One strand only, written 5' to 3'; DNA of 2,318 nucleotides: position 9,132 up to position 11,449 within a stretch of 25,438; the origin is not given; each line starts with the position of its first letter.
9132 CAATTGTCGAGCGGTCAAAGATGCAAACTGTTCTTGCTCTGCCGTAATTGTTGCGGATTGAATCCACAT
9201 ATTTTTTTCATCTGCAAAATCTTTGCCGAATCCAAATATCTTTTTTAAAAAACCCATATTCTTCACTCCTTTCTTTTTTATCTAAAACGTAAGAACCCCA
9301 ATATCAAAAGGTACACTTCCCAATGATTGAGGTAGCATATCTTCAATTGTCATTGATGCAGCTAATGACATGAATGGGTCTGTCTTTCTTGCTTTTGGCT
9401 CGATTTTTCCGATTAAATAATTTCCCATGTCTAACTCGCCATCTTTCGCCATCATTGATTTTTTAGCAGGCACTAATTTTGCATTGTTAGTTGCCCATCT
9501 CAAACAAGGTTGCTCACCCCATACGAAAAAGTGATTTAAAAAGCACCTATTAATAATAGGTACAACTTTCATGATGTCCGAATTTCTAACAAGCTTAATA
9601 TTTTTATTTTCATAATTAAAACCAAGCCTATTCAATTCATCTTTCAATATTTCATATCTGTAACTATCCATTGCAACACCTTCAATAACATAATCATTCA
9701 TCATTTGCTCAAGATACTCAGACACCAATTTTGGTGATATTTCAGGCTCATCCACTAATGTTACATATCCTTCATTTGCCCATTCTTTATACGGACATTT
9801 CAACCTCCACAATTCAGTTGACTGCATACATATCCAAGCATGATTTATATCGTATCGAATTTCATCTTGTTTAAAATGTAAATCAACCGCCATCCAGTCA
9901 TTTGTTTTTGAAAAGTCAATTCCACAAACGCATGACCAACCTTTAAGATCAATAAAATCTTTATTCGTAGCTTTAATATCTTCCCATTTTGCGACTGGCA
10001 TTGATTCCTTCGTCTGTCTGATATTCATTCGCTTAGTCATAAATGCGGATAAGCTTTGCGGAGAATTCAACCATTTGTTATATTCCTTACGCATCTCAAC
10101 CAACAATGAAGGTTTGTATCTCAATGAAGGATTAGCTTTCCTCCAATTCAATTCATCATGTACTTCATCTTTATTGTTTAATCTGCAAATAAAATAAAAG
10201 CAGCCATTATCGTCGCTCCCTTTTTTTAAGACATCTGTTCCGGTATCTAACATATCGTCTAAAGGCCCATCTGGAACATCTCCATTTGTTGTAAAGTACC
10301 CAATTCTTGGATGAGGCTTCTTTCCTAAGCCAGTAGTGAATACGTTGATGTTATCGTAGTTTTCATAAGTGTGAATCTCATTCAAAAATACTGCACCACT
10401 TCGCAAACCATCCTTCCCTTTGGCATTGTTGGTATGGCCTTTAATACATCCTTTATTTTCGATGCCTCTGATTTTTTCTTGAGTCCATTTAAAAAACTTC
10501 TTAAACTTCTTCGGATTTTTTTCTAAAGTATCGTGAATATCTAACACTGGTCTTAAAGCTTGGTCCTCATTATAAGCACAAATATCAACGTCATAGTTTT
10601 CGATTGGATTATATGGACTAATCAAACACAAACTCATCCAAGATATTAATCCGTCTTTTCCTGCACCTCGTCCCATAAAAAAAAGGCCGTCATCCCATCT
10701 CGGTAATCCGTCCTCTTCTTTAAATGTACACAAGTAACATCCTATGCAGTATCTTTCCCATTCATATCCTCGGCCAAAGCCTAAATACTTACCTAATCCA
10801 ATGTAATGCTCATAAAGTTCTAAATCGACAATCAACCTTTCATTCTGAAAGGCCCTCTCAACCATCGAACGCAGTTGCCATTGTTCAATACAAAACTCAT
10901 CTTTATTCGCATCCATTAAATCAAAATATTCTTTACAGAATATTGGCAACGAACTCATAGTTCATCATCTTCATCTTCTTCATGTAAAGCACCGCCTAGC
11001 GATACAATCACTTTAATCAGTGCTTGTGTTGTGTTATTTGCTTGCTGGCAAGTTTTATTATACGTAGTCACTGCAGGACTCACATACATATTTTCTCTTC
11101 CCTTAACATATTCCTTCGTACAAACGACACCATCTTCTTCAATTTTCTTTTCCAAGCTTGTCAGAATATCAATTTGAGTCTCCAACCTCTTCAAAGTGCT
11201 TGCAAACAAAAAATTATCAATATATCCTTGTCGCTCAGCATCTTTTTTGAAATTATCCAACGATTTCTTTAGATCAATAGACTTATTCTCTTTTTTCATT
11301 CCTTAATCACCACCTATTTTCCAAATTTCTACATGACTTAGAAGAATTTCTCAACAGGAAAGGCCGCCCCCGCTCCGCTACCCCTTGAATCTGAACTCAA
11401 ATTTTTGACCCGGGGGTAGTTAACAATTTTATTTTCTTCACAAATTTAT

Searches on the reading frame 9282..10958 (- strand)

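Call 82: search_protein_families(library=phrogs, proteins=[window:9282-10958:-], max_evalue=0.001)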
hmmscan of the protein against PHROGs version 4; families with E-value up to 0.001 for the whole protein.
window:9282-10958:- (558 aa): 2 families
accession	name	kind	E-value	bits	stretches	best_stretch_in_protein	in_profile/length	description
phrog_9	-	head and packaging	1.8e-98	332.4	1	66-536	204-660/812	terminase large subunit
phrog_2699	-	head and packaging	1e-48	166.8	1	238-536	3-290/315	terminase large subunit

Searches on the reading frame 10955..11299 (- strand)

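Call 82: search_protein_families(library=phrogs, proteins=[window:10955-11299:-], max_evalue=0.001)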
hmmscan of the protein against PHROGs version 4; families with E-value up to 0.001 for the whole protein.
window:10955-11299:- (114 aa): 1 family
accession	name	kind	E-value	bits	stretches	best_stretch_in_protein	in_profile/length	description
phrog_13845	-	unknown function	9.4e-23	81.3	1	15-103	10-98/122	-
